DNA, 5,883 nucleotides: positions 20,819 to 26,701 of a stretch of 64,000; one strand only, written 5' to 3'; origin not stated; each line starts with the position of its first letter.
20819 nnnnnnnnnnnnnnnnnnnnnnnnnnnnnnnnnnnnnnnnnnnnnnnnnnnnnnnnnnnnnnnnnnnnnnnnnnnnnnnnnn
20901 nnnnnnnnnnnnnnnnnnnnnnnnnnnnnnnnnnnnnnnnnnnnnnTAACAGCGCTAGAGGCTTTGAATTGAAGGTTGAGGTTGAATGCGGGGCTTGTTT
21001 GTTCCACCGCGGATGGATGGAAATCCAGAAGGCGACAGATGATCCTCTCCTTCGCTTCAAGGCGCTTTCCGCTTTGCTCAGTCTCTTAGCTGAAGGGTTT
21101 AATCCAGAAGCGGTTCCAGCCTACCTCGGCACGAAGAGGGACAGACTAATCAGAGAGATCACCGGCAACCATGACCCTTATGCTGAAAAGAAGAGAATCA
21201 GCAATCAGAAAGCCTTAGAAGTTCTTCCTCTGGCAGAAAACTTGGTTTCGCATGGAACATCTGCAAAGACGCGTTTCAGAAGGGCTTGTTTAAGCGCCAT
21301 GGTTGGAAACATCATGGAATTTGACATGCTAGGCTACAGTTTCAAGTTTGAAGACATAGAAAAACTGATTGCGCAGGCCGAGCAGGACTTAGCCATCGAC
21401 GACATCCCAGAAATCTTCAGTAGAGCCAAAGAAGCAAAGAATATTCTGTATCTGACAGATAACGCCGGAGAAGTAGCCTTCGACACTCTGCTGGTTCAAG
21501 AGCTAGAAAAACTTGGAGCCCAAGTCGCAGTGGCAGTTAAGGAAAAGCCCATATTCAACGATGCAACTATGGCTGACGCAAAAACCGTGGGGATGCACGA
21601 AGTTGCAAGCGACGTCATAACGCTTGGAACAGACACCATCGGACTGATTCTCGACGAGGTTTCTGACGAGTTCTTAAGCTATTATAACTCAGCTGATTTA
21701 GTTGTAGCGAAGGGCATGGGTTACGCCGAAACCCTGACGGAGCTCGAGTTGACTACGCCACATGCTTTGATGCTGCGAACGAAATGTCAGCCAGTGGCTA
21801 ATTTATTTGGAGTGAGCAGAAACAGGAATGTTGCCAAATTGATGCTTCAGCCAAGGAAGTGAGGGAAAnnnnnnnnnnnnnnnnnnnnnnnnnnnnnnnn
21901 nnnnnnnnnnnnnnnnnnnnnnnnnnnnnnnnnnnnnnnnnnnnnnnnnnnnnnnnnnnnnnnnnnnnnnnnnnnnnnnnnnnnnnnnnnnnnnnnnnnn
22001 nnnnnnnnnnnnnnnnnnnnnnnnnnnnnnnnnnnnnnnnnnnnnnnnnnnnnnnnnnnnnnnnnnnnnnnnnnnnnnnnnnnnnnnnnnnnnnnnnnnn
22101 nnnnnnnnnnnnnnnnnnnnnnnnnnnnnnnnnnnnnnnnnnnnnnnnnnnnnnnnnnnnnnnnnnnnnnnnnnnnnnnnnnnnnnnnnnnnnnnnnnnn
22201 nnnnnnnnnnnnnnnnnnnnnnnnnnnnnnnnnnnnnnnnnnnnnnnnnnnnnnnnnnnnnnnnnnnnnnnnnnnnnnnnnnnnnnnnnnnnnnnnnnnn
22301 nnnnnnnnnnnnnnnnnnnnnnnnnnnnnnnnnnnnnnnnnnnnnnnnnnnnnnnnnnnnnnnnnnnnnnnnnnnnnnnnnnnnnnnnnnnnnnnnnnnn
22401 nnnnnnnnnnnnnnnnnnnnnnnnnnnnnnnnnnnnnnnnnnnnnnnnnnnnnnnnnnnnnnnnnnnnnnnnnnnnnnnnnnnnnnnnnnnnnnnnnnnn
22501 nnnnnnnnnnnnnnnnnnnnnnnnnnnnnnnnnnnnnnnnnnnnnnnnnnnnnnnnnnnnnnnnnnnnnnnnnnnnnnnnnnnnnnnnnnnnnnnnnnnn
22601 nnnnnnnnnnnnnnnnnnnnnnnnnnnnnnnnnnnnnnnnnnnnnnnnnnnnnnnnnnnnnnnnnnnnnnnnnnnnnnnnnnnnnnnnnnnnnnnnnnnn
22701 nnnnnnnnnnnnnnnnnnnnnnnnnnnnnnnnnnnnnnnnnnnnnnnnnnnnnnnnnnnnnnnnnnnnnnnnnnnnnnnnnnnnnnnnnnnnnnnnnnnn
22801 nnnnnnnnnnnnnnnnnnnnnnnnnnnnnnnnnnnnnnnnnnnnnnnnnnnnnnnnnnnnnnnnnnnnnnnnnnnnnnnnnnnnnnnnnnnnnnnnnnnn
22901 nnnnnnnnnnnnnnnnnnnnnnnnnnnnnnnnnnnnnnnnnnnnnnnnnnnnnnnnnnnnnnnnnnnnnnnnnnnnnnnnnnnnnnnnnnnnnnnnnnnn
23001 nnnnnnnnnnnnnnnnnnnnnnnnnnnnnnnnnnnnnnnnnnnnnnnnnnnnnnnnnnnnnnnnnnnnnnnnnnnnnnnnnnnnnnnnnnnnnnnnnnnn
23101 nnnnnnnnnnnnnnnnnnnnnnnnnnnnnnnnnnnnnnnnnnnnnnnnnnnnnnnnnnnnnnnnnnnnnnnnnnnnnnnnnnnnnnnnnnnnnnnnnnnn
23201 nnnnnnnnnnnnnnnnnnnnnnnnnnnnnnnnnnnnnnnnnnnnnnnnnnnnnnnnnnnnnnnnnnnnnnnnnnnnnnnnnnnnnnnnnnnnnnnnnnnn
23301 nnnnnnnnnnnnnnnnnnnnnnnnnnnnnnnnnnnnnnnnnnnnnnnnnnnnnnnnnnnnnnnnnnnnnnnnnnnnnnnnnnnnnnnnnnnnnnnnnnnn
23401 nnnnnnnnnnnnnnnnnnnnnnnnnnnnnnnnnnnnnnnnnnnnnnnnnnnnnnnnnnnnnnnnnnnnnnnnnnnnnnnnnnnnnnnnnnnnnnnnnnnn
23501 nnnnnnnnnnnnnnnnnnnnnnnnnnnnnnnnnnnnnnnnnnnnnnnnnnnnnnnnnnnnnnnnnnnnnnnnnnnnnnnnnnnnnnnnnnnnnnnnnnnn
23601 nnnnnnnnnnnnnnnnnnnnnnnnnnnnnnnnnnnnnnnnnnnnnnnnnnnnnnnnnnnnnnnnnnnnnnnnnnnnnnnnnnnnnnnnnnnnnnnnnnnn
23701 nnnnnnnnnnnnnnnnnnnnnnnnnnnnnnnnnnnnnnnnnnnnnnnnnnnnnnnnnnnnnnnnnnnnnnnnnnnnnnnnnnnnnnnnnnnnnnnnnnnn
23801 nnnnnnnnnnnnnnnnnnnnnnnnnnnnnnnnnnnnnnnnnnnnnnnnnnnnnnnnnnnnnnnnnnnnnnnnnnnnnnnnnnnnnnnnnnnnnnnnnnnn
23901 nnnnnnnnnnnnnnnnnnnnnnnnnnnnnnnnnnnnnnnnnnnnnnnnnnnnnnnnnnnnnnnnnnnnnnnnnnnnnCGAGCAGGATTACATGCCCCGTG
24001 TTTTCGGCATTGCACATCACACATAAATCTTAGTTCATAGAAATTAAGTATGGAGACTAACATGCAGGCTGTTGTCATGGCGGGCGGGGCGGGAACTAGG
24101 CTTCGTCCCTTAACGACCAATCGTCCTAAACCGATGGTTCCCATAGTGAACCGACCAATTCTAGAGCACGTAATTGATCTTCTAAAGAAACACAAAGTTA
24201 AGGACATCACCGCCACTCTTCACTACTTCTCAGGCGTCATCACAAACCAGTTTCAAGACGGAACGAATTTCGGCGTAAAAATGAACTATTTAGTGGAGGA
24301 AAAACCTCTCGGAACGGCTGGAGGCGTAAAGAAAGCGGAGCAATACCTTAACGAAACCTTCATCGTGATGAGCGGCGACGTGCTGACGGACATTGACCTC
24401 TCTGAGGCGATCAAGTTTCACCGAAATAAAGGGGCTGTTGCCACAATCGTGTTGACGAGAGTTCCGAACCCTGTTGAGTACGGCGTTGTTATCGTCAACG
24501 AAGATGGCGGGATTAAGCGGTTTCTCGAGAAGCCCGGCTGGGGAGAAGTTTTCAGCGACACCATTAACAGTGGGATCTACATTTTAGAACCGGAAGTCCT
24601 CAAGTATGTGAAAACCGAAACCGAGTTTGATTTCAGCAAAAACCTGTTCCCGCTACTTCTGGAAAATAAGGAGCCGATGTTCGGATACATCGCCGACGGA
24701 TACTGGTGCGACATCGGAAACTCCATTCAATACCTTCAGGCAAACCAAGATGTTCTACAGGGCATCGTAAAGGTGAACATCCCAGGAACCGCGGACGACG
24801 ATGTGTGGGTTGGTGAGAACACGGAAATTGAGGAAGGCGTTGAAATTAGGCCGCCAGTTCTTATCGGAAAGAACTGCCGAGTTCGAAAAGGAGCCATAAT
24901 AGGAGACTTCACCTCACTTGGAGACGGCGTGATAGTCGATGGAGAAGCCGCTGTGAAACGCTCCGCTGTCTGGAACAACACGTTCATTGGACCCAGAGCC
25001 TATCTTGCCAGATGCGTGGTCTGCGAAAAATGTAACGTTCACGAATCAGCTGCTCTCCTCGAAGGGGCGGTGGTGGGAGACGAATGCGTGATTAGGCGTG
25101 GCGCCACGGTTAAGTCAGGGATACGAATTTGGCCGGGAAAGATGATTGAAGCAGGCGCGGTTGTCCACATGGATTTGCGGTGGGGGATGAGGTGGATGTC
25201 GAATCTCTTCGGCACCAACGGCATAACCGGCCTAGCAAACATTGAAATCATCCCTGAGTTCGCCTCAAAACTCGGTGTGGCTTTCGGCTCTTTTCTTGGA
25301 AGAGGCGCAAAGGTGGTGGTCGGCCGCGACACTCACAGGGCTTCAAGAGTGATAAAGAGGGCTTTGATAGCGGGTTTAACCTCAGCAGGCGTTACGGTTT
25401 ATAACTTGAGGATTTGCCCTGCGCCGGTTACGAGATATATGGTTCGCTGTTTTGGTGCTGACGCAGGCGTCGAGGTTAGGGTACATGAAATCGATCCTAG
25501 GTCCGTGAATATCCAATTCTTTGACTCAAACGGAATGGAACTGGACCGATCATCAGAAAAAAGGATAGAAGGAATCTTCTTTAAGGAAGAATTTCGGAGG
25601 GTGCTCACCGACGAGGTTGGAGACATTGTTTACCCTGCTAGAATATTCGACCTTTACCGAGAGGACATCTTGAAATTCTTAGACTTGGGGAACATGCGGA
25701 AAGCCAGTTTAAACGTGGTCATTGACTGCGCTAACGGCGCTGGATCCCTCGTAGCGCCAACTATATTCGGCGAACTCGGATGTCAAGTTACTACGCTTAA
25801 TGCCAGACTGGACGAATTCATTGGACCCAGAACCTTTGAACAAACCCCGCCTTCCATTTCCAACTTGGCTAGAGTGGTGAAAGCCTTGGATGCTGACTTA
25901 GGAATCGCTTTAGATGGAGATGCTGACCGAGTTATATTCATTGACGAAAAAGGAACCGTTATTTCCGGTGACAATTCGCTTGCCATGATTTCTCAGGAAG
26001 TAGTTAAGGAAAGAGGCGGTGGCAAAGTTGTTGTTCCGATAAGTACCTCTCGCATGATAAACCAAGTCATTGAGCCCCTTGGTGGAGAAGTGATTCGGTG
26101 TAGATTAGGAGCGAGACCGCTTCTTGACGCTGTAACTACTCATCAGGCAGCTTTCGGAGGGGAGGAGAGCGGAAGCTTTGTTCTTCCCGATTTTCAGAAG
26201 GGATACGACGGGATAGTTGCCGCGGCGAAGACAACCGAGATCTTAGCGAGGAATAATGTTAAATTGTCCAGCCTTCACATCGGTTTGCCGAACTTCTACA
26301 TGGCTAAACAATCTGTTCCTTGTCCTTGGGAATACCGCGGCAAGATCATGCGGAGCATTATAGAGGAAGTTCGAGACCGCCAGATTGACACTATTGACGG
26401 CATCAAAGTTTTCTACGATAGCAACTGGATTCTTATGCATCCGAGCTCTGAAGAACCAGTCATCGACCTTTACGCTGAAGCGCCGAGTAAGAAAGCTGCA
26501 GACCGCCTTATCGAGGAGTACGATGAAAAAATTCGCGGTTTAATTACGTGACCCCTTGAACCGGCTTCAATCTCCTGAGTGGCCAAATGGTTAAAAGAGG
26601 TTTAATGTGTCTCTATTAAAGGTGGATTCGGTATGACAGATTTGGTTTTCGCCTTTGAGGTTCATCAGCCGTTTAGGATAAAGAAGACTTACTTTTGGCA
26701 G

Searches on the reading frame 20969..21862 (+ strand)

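Call 14: search_protein_families(library=pfam, proteins=[window:20969-21862:+], max_evalue=0.00001)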
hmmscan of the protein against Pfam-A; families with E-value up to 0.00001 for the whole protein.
window:20969-21862:+ (297 aa): 1 family
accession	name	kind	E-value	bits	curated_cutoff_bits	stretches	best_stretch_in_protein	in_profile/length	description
PF01937.24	ARMT1-like_dom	-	3.1e-58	197.9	25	1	6-287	4-310/311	Damage-control phosphatase ARMT1-like domain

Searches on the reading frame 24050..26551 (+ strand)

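Call 14: search_protein_families(library=pfam, proteins=[window:24050-26551:+], max_evalue=0.00001)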
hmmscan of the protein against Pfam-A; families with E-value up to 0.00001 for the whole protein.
window:24050-26551:+ (833 aa): 9 families
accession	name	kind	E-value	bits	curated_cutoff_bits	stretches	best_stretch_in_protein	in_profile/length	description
PF00483.29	NTP_transferase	-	9.3e-55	186.3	21.2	1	7-237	2-244/245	Nucleotidyl transferase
PF02878.22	PGM_PMM_I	-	7.1e-31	107.2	22.5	1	385-516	2-137/138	Phosphoglucomutase/phosphomannomutase, alpha/beta/alpha domain I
PF02879.22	PGM_PMM_II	-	1.7e-21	77.1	29.3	1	536-635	3-103/103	Phosphoglucomutase/phosphomannomutase, alpha/beta/alpha domain II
PF02880.22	PGM_PMM_III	-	1e-19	71.2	20.7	1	640-743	2-108/115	Phosphoglucomutase/phosphomannomutase, alpha/beta/alpha domain III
PF25084.1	LbH_EIF2B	-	2.7e-13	50.3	54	1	252-354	4-105/105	EIF2B subunit epsilon LbH domain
PF00132.30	Hexapep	-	5.3e-12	45.3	27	1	251-285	1-35/36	Bacterial transferase hexapeptide (six repeats)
PF12804.13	NTP_transf_3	-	1.4e-07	32.2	27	1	7-121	1-107/160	MobA-like NTP transferase domain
PF25087.1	GMPPB_C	-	7e-07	29.4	39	1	270-366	5-100/110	GMPPB C-terminal domain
PF24894.1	Hexapep_GlmU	-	2.4e-06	28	23.3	0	291-354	22-83/104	GlmU-like, C-terminal hexapeptide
